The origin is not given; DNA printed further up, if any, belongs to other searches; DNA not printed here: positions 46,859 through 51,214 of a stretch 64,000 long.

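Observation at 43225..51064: Giant sequon-dense surface proteins without signal peptides, next to mobile elements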

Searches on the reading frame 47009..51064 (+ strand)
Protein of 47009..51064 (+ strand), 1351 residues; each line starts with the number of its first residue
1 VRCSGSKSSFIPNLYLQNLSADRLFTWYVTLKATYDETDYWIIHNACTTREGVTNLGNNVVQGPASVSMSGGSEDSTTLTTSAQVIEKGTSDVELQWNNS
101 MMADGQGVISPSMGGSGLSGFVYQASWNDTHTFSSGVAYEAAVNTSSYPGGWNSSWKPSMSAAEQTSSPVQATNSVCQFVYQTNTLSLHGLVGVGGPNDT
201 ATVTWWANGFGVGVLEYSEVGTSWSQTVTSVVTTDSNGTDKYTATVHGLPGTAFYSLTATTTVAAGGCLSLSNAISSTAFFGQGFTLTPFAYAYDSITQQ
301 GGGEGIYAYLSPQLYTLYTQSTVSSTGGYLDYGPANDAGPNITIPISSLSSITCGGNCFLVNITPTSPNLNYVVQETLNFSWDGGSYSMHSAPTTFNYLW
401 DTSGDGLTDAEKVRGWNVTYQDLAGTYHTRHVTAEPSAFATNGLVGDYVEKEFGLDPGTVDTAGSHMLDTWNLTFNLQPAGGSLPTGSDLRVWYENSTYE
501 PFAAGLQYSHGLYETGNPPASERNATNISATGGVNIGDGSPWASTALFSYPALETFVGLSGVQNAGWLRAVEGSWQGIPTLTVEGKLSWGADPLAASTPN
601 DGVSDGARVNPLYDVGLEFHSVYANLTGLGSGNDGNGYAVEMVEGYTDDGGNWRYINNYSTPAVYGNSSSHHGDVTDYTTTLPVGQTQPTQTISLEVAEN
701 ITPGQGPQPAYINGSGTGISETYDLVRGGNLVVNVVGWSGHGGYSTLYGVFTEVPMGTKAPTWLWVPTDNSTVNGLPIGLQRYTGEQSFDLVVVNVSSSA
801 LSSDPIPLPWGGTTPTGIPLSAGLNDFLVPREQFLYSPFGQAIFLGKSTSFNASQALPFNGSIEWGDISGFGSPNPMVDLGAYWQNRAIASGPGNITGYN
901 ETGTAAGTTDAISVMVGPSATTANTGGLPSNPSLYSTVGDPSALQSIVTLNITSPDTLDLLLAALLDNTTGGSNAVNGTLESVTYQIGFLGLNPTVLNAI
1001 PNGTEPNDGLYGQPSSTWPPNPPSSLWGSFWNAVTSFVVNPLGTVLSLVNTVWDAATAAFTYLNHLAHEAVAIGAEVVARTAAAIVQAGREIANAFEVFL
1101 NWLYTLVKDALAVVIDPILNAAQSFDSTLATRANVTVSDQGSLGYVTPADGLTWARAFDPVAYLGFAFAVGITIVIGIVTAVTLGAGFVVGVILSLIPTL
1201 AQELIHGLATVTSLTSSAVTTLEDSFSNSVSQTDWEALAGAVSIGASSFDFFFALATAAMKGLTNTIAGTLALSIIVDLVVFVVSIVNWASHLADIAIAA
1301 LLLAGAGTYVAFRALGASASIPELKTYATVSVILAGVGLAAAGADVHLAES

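Call 7: search_protein_families(library=pfam, proteins=[window:47009-51064:+], max_evalue=0.01)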
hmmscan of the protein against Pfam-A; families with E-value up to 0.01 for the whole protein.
window:47009-51064:+ (1351 aa): 0 families

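Call 9: find_homologous_proteins(query=window:47009-51064:+)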
Query window:47009-51064:+ (1351 aa): 140 proteins with E <= 0.001 among 8000 candidates; the best 120 are listed.
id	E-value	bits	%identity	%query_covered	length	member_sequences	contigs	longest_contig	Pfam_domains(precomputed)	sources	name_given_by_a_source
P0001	0.0e+0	3013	100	100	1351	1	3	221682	-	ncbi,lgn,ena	-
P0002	0.0e+0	1265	50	100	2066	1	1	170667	-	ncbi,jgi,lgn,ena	jgi:hypothetical protein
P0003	0.0e+0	1115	47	99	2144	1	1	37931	-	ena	-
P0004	0.0e+0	1109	46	100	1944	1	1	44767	-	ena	-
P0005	2.7e-298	1011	46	91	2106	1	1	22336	-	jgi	jgi:hypothetical protein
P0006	8.6e-294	996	44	99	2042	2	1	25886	-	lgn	-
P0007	1.7e-291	989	49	80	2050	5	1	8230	-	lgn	-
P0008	3.2e-280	951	44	99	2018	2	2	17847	-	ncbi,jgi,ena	-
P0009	1.6e-272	926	43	93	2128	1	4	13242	-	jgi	jgi:hypothetical protein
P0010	1.8e-265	902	44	90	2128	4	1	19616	-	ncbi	-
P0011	3.3e-253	862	41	99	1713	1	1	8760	-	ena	-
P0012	6.2e-250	851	48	78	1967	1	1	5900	PF20144.6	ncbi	ncbi:MAG: IPT/TIG domain-containing protein, partial [Metallibacterium scheffleri]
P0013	1.5e-225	770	44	78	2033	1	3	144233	-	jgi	jgi:hypothetical protein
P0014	2.3e-223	763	40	99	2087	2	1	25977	-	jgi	jgi:hypothetical protein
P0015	1.3e-219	750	53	55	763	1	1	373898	-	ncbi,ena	-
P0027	3.9e-191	656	36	99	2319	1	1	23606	-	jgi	jgi:hypothetical protein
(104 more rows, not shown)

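Call 16: find_encoding_contigs(protein=P0001, flank=10000, max_places=4)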
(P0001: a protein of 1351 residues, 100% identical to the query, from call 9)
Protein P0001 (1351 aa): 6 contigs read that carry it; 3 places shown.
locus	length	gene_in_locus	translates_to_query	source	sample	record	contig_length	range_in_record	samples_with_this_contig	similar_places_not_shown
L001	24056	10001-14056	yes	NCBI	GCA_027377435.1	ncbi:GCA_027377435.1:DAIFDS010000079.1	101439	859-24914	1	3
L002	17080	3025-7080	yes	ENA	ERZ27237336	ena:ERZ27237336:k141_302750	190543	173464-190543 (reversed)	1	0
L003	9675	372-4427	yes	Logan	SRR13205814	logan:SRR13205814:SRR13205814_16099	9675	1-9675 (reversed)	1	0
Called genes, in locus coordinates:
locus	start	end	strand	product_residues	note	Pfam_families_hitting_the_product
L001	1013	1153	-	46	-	-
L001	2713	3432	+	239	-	-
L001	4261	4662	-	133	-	PF04434:SWIM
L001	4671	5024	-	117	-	-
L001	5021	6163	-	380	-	PF13384:HTH_23, PF13518:HTH_28, PF13551:HTH_29, PF13565:HTH_32, PF13358:DDE_3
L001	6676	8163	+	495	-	-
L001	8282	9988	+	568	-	-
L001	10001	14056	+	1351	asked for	-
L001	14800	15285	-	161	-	-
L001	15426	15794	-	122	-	-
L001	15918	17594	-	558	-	PF01609:DDE_Tnp_1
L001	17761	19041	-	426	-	-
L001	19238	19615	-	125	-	-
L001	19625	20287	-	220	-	PF13367:PrsW-protease (faint)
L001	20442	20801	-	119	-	-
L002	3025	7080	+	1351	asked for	-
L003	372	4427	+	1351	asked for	-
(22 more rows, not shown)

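Call 23: find_encoding_contigs(protein=P0002, flank=8000, max_places=2)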
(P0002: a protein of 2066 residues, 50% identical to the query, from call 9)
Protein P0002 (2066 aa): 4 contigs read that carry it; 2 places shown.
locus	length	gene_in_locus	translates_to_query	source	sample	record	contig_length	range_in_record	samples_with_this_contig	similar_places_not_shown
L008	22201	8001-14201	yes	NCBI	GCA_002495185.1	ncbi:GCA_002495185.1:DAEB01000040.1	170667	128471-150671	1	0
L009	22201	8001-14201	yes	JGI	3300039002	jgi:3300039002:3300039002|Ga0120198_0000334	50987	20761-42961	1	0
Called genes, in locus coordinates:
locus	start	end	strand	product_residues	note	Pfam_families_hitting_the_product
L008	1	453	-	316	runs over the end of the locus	PF05496:RuvB_N (faint), PF20030:bpMoxR (weak), PF07728:AAA_5, PF07726:AAA_3, PF00004:AAA (weak), PF17863:AAA_lid_2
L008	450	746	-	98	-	-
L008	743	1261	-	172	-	-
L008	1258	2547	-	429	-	-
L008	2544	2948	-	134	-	-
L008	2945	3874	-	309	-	PF13559:DUF4129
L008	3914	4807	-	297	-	-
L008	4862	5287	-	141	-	-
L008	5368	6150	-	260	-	-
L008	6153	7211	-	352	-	PF08704:GCD14, PF01135:PCMT (weak), PF08242:Methyltransf_12 (weak), PF13649:Methyltransf_25 (weak), PF13847:Methyltransf_31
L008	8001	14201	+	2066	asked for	-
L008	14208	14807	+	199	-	-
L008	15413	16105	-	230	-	-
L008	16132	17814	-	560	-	-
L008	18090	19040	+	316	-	PF01040:UbiA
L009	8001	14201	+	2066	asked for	-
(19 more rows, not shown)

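Call 24: find_encoding_contigs(protein=P0004, flank=8000, max_places=2)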
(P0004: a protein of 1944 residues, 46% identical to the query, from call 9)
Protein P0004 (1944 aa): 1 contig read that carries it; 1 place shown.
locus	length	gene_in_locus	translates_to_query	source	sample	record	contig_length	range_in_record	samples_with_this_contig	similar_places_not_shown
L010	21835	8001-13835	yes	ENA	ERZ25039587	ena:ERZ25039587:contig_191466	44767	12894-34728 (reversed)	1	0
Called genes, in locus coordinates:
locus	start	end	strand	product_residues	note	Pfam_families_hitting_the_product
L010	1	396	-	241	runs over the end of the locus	-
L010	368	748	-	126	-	PF12358:DUF3644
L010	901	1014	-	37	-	-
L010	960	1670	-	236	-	-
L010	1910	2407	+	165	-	-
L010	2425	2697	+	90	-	-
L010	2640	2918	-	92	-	-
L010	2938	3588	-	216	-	-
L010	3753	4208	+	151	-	-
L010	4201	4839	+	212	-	PF04326:SLFN_AlbA_2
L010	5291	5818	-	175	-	PF13671:AAA_33 (weak)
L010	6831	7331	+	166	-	-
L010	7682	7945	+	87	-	-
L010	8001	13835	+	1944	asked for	-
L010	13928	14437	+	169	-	-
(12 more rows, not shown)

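Call 32: find_encoding_contigs(protein=P0015, flank=6000, max_places=3)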
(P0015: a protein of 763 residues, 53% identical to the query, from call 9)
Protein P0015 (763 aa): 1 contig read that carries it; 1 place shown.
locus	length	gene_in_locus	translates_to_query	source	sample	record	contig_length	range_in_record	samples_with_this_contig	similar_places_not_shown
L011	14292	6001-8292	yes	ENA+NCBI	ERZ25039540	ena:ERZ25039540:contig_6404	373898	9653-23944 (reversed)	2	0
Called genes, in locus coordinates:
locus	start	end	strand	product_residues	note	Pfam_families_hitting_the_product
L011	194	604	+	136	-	-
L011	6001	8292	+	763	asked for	-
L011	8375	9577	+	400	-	-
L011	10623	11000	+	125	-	-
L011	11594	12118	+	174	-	PF25924:MJECL33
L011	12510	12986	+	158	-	-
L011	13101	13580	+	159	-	PF22522:DUF6998 (weak)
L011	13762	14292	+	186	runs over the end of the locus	-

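Call 38: search_protein_families(library=ncbifam, proteins=[window:47027-51064:+], max_evalue=0.01)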
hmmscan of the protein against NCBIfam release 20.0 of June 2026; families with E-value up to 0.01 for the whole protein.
window:47027-51064:+ (1345 aa): 0 families

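Call 40: find_related_loci(query=A2, collection=genome_contigs, flank=9000)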
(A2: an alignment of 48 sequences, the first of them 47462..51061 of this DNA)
Query A2 (1200 aa) in genome_contigs; peptide patterns used: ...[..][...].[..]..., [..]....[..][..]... (x = any residue, [..] = any of these).
100 stretches matched a pattern; 38 encode a relative of the query (tblastn E <= 1e-3); 38 distinct loci.
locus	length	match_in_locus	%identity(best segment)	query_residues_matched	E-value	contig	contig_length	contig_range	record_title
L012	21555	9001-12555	54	1-1199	0e+0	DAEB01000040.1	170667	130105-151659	MAG TPA_asm: Thermoplasmata archaeon UBA184 UBA184_contig_1106, whole genome shotgun sequence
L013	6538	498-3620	47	1-1046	0e+0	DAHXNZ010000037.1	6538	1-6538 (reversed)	MAG TPA_asm: Thermoplasmata archaeon isolate clean313 NODE_37_length_6538_cov_26.311028, whole genome shotgun sequence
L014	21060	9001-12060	46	1-1043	0e+0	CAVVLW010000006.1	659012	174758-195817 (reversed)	MAG: uncultured Thermoplasmata archaeon isolate MFD09222.bin.2.31 genome assembly, contig: contig_43959, whole genome sh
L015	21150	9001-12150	43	1-1046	0e+0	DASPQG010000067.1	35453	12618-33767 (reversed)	MAG TPA_asm: Thermoplasmata archaeon isolate SMAG_U12193 k141_1335160, whole genome shotgun sequence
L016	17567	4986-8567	37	1-1195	4e-177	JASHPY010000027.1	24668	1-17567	MAG: Thermoplasmata archaeon isolate JOPF061 JOPF_A07C_contig_32069, whole genome shotgun sequence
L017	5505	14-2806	39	208-1129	5e-167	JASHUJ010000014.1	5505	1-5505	MAG: Thermoplasmata archaeon isolate JOPF176 JOPF_N14C_contig_17221, whole genome shotgun sequence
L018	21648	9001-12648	35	1-1198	1e-154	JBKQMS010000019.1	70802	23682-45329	MAG: Thermoplasmata archaeon isolate LABRr1A1B1C__bin_68 LABRr1A1B1C_000000082445, whole genome shotgun sequence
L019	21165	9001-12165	37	1-1091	1e-150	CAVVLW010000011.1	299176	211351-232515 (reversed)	MAG: uncultured Thermoplasmata archaeon isolate MFD09222.bin.2.31 genome assembly, contig: contig_77217, whole genome sh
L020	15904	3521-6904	37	7-1077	8e-143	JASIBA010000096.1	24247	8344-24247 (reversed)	MAG: Thermoplasmata archaeon isolate JOPF349 JOPF_N142_contig_24540, whole genome shotgun sequence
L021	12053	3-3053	35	218-1195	4e-141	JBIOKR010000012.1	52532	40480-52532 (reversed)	MAG: Candidatus Lutacidiplasmatales archaeon isolate GcC5-34 k141_520793_length_52532_cov_47.0000, whole genome shotgun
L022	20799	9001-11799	39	1-967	2e-157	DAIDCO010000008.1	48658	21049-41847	MAG TPA_asm: bacterium isolate clean3188 NODE_8_length_48658_cov_9.978345, whole genome shotgun sequence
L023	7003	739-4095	34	95-1190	3e-139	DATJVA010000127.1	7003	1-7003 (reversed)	MAG TPA_asm: Thermoplasmata archaeon isolate SMAG_U15060 k141_3317739, whole genome shotgun sequence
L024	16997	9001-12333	35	1-1100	2e-124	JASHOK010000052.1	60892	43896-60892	MAG: Thermoplasmata archaeon isolate JOPF021 JOPF_A14C_contig_96109, whole genome shotgun sequence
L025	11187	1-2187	41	247-983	1e-114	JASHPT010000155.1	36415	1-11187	MAG: Thermoplasmata archaeon isolate JOPF056 JOPF_N071_contig_78833, whole genome shotgun sequence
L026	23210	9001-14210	34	88-1036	3e-113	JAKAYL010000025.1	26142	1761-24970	MAG: Thermoplasmata archaeon isolate YS4.bin60 NODE_1095_length_26142_cov_11.292600, whole genome shotgun sequence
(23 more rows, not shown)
